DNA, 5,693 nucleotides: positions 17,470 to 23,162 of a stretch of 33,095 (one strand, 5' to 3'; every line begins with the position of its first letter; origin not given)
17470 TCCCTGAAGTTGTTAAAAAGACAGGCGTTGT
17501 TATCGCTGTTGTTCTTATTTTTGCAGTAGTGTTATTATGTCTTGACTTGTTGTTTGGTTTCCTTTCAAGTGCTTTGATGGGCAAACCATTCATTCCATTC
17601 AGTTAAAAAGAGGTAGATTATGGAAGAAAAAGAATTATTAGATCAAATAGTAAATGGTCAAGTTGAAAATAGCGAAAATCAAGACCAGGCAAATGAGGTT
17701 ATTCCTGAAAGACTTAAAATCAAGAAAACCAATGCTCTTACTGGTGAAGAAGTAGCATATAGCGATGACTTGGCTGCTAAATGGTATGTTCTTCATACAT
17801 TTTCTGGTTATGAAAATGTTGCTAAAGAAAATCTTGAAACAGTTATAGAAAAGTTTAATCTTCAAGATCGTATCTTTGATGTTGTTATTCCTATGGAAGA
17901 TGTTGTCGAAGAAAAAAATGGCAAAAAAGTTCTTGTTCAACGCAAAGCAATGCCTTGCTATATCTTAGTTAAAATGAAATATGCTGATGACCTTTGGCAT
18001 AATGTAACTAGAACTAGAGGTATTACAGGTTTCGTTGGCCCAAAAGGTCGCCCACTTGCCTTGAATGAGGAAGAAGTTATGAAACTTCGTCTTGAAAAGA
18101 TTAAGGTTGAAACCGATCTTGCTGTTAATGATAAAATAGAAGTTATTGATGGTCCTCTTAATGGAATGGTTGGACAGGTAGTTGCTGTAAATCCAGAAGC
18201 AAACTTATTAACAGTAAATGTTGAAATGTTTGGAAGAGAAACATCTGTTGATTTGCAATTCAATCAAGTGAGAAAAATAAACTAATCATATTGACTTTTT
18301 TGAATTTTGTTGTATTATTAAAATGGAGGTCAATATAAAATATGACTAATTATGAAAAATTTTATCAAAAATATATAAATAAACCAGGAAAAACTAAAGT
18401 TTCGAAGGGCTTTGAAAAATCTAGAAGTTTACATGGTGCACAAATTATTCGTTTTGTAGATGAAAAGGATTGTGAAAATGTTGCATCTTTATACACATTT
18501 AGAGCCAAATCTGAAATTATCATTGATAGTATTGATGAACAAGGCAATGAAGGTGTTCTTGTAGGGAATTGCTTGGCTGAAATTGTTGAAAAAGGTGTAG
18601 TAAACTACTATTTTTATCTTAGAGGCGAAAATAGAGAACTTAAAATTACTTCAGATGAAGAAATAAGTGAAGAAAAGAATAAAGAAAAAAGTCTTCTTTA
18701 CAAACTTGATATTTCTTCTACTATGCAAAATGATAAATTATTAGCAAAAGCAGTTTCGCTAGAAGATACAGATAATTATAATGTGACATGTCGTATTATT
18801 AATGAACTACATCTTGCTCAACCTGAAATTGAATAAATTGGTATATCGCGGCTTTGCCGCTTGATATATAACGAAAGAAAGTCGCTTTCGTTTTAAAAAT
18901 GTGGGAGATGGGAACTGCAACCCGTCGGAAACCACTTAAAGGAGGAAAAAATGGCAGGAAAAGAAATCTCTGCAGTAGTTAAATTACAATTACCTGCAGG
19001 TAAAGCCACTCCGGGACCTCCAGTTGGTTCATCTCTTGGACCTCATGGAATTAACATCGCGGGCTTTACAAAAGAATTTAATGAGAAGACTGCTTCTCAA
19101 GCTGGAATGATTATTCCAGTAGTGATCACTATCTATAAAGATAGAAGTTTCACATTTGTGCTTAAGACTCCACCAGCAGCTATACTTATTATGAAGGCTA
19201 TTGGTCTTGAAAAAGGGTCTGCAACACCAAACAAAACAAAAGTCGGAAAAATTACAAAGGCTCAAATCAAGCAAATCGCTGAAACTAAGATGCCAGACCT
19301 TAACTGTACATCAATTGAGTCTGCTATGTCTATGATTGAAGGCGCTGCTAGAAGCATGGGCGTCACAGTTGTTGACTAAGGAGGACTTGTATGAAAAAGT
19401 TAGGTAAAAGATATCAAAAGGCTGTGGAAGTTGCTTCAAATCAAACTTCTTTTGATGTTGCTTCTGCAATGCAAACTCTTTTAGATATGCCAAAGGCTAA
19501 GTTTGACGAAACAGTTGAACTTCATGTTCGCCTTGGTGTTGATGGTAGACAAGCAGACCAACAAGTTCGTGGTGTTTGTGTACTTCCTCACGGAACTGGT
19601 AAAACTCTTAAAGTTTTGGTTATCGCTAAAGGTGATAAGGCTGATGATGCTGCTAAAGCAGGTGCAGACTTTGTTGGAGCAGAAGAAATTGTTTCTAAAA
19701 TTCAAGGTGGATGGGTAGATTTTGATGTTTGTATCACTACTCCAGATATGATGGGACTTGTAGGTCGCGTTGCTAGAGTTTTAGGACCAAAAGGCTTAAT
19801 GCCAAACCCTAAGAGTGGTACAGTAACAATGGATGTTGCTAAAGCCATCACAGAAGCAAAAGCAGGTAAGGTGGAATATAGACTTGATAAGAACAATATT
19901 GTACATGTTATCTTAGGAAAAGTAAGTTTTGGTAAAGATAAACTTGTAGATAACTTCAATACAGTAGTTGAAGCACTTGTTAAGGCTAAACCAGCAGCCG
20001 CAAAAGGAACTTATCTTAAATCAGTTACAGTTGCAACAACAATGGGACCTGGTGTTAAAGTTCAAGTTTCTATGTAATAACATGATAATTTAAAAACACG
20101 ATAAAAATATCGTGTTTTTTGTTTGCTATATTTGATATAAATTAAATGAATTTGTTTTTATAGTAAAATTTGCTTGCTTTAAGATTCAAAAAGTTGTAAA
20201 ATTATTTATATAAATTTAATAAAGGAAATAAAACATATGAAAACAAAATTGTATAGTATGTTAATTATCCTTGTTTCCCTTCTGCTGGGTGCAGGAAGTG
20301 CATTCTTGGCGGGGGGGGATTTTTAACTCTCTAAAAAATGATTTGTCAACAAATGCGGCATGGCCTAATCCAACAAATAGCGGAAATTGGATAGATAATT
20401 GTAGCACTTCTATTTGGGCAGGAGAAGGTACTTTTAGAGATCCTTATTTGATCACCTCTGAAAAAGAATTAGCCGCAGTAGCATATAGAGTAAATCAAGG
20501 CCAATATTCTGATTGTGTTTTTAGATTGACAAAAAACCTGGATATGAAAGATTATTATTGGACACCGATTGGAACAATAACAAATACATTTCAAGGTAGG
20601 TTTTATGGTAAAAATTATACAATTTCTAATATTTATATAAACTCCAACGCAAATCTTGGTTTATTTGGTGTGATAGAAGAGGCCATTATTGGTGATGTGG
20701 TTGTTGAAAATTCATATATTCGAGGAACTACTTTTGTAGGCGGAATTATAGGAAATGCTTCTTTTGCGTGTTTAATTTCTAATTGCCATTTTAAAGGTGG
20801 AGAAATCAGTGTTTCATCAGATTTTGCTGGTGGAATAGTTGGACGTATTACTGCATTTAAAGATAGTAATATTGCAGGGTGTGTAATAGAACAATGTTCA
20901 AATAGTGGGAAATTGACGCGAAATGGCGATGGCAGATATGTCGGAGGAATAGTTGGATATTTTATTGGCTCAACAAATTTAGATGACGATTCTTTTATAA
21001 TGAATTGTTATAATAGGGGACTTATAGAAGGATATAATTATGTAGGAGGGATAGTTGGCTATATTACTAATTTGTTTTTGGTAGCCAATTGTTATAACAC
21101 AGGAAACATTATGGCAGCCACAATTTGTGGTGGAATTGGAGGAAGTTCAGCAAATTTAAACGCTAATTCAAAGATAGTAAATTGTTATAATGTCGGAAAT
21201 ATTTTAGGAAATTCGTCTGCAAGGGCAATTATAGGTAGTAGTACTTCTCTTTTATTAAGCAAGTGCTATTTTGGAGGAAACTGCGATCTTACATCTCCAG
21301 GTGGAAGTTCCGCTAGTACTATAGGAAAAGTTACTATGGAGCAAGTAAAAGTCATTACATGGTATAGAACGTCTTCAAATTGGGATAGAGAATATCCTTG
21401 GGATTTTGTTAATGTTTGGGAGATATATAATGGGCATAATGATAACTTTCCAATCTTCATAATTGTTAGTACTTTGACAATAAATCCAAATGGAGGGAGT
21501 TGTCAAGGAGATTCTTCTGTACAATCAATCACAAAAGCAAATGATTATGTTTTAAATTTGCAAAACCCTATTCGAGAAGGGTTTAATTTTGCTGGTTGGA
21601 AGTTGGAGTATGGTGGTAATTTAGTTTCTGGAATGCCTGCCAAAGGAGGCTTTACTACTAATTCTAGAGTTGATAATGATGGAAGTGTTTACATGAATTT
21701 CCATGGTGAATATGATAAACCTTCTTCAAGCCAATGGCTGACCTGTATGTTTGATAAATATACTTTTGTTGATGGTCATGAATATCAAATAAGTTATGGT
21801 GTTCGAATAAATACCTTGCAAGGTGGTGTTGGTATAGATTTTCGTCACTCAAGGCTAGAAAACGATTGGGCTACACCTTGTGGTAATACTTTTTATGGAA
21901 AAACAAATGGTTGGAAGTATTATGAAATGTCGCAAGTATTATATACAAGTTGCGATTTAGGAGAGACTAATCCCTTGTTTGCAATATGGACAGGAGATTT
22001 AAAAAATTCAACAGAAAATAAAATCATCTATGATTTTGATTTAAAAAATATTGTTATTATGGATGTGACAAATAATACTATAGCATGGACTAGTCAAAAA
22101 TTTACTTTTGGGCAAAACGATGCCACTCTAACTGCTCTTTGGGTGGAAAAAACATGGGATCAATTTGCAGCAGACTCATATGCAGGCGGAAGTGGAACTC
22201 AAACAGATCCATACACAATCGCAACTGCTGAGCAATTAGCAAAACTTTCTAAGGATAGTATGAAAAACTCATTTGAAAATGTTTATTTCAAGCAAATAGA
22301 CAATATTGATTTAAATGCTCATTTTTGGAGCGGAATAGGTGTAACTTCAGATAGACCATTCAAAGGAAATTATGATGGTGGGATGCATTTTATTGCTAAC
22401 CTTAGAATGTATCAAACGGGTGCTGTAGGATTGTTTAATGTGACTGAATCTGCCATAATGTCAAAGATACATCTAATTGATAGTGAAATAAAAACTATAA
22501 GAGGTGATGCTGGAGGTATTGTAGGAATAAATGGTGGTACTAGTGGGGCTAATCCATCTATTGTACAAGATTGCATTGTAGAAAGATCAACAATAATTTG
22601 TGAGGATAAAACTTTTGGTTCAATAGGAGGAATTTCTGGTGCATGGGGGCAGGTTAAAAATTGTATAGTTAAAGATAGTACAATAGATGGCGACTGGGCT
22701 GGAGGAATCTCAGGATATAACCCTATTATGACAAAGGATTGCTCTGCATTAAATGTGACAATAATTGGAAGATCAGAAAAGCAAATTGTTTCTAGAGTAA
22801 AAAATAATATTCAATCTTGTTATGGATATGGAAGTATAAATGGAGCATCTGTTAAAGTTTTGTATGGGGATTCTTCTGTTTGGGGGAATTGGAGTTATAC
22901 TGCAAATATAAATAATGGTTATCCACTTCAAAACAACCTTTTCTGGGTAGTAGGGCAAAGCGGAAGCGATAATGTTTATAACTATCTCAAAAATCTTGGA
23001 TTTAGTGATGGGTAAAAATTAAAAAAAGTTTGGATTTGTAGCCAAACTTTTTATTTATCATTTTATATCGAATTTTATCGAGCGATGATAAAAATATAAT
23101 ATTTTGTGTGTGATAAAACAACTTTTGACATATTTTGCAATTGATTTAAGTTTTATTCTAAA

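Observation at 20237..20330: G8 tract uncouples the signal peptide from the body of a ~925-aa GLUG surface protein (OFF-phase contingency locus)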

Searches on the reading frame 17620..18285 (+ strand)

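Call 8: search_protein_families(library=pfam, proteins=[window:17620-18285:+], max_evalue=0.01)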
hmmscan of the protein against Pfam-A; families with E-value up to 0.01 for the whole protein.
window:17620-18285:+ (221 aa): 2 families
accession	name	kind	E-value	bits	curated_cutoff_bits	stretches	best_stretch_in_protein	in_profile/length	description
PF02357.24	NusG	-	1.1e-26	93.6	22.2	1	54-157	2-93/93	Transcription termination factor nusG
PF23284.2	KOW2_Spt5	-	0.00065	19.9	28.9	1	171-219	3-49/50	Transcription elongation factor SPT5, second KOW domain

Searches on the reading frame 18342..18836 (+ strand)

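Call 8: search_protein_families(library=pfam, proteins=[window:18342-18836:+], max_evalue=0.01)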
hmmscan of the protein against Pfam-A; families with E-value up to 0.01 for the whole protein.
window:18342-18836:+ (164 aa): 1 family
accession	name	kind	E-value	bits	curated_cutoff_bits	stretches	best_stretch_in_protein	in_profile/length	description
PF25450.1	Rab11-FIP3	-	0.007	17.1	31.9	1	97-142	23-68/125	Rab11-FIP3-like domain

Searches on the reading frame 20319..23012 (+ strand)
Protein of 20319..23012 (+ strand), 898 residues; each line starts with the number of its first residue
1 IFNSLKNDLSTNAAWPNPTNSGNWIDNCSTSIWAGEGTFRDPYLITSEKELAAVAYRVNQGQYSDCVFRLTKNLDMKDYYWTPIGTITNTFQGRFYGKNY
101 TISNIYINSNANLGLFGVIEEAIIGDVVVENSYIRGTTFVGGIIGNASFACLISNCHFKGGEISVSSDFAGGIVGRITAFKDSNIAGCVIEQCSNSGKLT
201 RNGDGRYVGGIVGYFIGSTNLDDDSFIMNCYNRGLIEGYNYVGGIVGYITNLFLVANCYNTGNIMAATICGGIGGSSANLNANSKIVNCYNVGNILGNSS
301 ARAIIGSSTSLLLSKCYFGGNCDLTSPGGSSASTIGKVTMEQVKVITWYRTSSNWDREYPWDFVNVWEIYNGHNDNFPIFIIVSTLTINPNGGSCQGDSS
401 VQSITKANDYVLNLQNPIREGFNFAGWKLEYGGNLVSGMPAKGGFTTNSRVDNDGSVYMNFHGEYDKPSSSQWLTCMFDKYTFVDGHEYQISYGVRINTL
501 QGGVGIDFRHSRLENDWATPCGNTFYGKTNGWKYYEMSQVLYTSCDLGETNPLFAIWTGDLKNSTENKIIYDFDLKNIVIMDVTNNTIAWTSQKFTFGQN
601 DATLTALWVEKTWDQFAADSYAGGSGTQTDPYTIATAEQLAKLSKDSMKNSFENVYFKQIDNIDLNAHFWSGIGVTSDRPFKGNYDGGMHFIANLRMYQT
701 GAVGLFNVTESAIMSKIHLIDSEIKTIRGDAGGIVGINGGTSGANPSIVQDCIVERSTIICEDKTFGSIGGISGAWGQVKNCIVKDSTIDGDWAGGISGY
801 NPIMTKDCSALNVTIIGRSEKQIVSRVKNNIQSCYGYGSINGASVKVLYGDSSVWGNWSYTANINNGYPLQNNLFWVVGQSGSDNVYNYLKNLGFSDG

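Call 63: predict_structure(alignment_id=A1)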
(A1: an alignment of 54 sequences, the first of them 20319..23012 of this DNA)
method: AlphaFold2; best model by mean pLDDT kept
length: 898 residues; sequences in the alignment: 54
mean_pLDDT: 78.3   pTM: 0.54
mean pLDDT of the five models: 78.3, 76.6, 75.5, 74.6, 71.2
residues with pLDDT >= 90: 450; 70-90: 172; 50-70: 135; < 50: 141
segments of 3 or more residues with pLDDT < 50: 1-12, 432-481, 499-529, 545-577, 591-601
pLDDT, mean of each block of 10 residues (from residue 1): 38 75 88 82 94 97 94 95 98 93 97 98 97 97 96 96 95 95 77 97 90 92 88 97 97 94 96 94 93 94 92 94 84 80 95 93 89 89 67 63 60 70 64 33 28 28 27 36 65 56 45 30 38 59 48 43 39 47 62 38 58 87 96 98 94 96 93 92 97 95 96 97 95 91 84 96 89 92 94 92 84 81 74 78 60 57 60 70 82 70
secondary structure, 60 per line:
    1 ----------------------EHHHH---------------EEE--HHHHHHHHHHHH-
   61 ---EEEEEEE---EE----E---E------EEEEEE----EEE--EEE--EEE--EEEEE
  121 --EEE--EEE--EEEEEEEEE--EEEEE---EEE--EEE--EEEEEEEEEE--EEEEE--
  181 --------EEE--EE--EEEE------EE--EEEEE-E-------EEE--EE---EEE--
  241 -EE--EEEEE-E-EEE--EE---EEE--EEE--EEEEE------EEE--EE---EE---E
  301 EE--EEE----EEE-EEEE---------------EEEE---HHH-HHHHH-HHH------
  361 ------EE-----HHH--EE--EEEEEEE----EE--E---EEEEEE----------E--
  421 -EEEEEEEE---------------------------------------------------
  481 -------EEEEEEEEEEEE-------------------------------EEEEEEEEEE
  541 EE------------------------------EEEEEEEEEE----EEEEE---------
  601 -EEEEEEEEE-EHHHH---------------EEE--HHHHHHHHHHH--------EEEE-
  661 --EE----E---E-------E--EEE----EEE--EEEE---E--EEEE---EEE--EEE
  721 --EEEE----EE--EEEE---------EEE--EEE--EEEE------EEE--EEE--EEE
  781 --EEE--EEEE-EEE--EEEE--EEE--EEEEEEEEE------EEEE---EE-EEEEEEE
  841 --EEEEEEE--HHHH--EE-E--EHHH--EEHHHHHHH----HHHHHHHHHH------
elements in order (helices of 4 or more, strands of 3 or more residues): H24-27 E43-45 H48-59 E64-70 E91-96 E101-103 E106-108 E111-113 E116-120 E123-125 E128-130 E133-141 E144-148 E152-154 E157-159 E162-171 E174-178 E189-191 E198-201 E212-216 E226-228 E236-238 E246-250 E254-256 E264-266 E269-271 E274-278 E285-287 E300-302 E305-307 E312-314 E316-319 E335-338 H346-350 E383-389 E402-407 E422-429 E488-499 E531-542 E573-582 E587-591 E602-610 H613-616 E632-634 H637-647 E656-659 E684-686 E691-693 E696-699 E706-709 E713-715 E718-720 E723-726 E735-738 E748-750 E753-755 E758-761 E768-770 E773-775 E778-780 E783-785 E788-791 E793-795 E798-801 E804-806 E809-817 E824-827 E834-840 E843-849 H852-855 H872-878 H883-892
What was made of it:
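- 20319..23015 (+): Body of the GLUG protein, 898 codons after the tract plus the stop. The frame is open from 20265 (first start codon TTG 20271). It has two GLUG beta-helix modules (about residues 20-380 and 610-850 of the body) and a poorly modelled middle region with a Listeria-Bacteroides repeat. AF2 pLDDT 78 (call 63).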

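Call 66: fold_search(model_id=the predicted structure, library=pdb)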
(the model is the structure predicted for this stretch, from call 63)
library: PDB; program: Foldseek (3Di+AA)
matches with E <= 10: 245; with E <= 0.001: 3
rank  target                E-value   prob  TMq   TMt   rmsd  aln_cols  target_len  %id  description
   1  3n6z                  6.6e-07  1.00  0.28  0.68   4.3       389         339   20  Crystal structure of a putative immunoglobulin A1 protease (BACOVA_03286) from Bacteroides ovatus at 1.30 A resolution (released 2010-07-21)
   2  7uvk                  2.6e-04  1.00  0.24  0.17  12.0       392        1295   16  G. haemolysans IgA1 protease (released 2022-11-23)
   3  6xja_P                5.9e-04  1.00  0.24  0.17   4.9       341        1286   16  Streptococcus Pneumoniae IgA1 Protease with IgA1 substrate (released 2021-01-20)
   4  8bwk_B                1.1e-03  0.20  0.10  0.11  32.4      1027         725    7  Metagenomic derived PL6 alginate lyase (released 2023-12-20)
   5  8bwk_A                1.7e-03  0.25  0.12  0.13  32.1      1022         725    9  Metagenomic derived PL6 alginate lyase (released 2023-12-20)
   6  7uvl_P                2.1e-03  1.00  0.24  0.17   4.3       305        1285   17  IgA1 Protease with IgA1 substrate (released 2022-11-23)
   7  7jgj_A                3.4e-03  1.00  0.20  0.14   8.7       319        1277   17  IgA1 Protease in complex with neutralizing mAb (released 2020-12-09)
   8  8bwk_C                3.7e-03  0.18  0.11  0.12  32.1      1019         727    8  Metagenomic derived PL6 alginate lyase (released 2023-12-20)
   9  8bwk_D                1.7e-02  0.08  0.08  0.09  32.1      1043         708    9  Metagenomic derived PL6 alginate lyase (released 2023-12-20)
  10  5gkd_A                1.9e-02  0.12  0.11  0.13  30.0      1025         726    8  Structure of PL6 family alginate lyase AlyGC (released 2017-02-08)
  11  6nw9_C                2.0e-02  0.14  0.09  0.10  16.6       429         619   11  CRYSTAL STRUCTURE OF A TAILSPIKE PROTEIN 3 (TSP3, ORF212) FROM ESCHERICHIA COLI O157:H7 BACTERIOPHAGE CBA120 (released 2019-06-05)
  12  7vyv_A                2.4e-02  0.21  0.12  0.14  29.5       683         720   11  Cryo-EM structure of Depo32, a Klebsiella phage depolymerase targets the K2 serotype K. pneumoniae (released 2023-08-30)
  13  6nw9_B                2.5e-02  0.16  0.10  0.12  15.5       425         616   12  CRYSTAL STRUCTURE OF A TAILSPIKE PROTEIN 3 (TSP3, ORF212) FROM ESCHERICHIA COLI O157:H7 BACTERIOPHAGE CBA120 (released 2019-06-05)
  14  6xjb                  2.7e-02  1.00  0.25  0.18   5.7       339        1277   17  IgA1 Protease (released 2020-12-09)
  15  7b8b_B                3.0e-02  0.51  0.13  0.24  13.9       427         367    9  ADPG2 - ENDOPOLYGALACTURONASE FROM ARABIDOPSIS THALIANA (released 2022-06-22)
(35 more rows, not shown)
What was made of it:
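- On GLUG motif proteins (Pfam PF07581): The top PDB matches are 3n6z and the IgA1-protease beta-helix (calls 63, 66).
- Closest known: Streptococcus pneumoniae / Gemella IgA1 protease. Same: Foldseek gives 3n6z at E 6.6e-07 with target TM 0.68, and 7uvk and 6xja at probability 1.00 (call 66).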
